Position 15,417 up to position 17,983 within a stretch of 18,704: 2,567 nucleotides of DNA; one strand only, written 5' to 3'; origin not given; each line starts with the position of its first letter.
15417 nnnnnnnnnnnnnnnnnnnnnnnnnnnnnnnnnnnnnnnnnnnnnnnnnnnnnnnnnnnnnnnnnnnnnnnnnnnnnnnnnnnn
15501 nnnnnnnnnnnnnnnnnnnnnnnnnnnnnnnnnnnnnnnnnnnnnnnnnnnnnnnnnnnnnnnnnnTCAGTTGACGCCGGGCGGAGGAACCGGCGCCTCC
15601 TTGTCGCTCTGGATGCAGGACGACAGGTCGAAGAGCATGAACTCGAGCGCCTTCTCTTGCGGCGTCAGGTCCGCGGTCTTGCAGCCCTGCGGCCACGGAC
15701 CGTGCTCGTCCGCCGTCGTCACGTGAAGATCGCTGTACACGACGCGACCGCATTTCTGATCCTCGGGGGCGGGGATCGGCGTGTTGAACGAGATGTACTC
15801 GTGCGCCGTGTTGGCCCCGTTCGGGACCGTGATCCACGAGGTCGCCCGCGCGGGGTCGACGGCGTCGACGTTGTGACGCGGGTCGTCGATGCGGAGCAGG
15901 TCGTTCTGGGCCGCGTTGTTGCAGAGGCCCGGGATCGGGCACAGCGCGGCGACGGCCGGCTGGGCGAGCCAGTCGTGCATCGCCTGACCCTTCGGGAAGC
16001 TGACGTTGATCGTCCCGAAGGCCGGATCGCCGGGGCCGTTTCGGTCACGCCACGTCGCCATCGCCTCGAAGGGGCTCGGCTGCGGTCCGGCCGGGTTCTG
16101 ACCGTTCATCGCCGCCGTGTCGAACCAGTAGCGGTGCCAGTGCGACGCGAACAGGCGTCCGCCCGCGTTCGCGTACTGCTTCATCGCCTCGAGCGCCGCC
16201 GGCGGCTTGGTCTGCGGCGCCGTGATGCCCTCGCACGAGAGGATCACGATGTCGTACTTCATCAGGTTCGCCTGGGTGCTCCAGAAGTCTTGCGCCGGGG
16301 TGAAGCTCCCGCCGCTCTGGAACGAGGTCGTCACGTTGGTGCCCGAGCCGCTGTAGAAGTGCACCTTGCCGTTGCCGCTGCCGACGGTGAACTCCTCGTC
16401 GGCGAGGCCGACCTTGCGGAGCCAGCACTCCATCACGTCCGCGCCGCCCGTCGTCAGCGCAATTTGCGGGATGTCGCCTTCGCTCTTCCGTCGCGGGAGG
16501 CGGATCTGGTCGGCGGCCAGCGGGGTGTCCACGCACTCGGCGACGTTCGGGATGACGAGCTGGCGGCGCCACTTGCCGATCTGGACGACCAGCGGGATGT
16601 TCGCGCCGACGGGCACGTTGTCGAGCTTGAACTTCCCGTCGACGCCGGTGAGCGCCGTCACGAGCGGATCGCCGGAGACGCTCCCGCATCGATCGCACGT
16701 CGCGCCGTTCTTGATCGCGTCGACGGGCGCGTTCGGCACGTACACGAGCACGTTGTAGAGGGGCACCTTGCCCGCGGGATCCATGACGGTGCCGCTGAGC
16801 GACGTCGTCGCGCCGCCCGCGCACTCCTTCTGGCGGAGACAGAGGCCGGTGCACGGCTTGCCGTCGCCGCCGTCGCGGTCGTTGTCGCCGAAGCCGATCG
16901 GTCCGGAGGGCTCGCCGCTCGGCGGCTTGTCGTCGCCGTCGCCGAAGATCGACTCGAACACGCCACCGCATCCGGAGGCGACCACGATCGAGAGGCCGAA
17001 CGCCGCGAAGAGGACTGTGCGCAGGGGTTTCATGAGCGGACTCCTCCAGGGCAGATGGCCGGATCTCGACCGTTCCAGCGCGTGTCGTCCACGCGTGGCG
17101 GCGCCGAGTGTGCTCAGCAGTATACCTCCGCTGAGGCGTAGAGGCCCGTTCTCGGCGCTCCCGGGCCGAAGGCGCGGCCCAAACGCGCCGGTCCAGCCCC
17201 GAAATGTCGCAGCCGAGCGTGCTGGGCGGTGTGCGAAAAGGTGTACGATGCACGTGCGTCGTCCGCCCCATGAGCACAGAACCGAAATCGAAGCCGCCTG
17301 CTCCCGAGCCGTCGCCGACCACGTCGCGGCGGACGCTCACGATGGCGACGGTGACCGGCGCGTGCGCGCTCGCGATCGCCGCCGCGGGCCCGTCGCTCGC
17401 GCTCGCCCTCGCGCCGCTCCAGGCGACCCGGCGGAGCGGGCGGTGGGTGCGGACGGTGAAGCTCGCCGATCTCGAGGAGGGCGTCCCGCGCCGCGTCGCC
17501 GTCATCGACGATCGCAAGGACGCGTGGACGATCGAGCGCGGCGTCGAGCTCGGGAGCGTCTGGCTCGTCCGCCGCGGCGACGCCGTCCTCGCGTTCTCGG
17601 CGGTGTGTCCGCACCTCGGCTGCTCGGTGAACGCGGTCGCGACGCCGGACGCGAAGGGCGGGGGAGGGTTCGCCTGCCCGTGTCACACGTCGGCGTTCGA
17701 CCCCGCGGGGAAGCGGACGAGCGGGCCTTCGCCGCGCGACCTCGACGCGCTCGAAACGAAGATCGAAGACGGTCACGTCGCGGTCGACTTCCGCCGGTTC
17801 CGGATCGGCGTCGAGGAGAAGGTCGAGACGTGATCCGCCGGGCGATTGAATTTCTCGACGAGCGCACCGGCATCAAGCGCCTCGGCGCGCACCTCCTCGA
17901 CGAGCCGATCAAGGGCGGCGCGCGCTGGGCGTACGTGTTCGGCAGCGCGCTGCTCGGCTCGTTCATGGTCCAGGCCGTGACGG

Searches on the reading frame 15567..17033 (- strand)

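Call 40: search_protein_families(library=pfam, proteins=[window:15567-17033:-], max_evalue=1)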
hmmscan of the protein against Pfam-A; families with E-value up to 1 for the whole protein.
window:15567-17033:- (488 aa): 3 families
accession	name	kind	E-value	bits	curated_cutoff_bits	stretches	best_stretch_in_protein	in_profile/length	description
PF13620.12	CarboxypepD_reg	-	0.034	14.9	32.3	1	78-144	1-49/82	Carboxypeptidase regulatory-like domain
PF13715.12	CarbopepD_reg_2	-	0.087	13.3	32.2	0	79-102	1-24/88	CarboxypepD_reg-like domain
PF16067.10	DUF4809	-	0.38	11.1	27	1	109-166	14-68/130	Domain of unknown function (DUF4809)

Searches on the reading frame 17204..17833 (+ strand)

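Call 40: search_protein_families(library=pfam, proteins=[window:17204-17833:+], max_evalue=1)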
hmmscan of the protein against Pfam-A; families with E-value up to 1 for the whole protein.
window:17204-17833:+ (209 aa): 2 families
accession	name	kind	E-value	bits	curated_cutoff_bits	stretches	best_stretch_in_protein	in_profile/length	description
PF00355.32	Rieske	-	5.4e-11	42.7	20.3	1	81-181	2-85/88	Rieske [2Fe-2S] domain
PF22553.1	TY-Chap2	-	0.051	13.8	27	1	32-123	89-184/223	T3SS (YopN, CesT) and YbjN peptide-binding chaperone 2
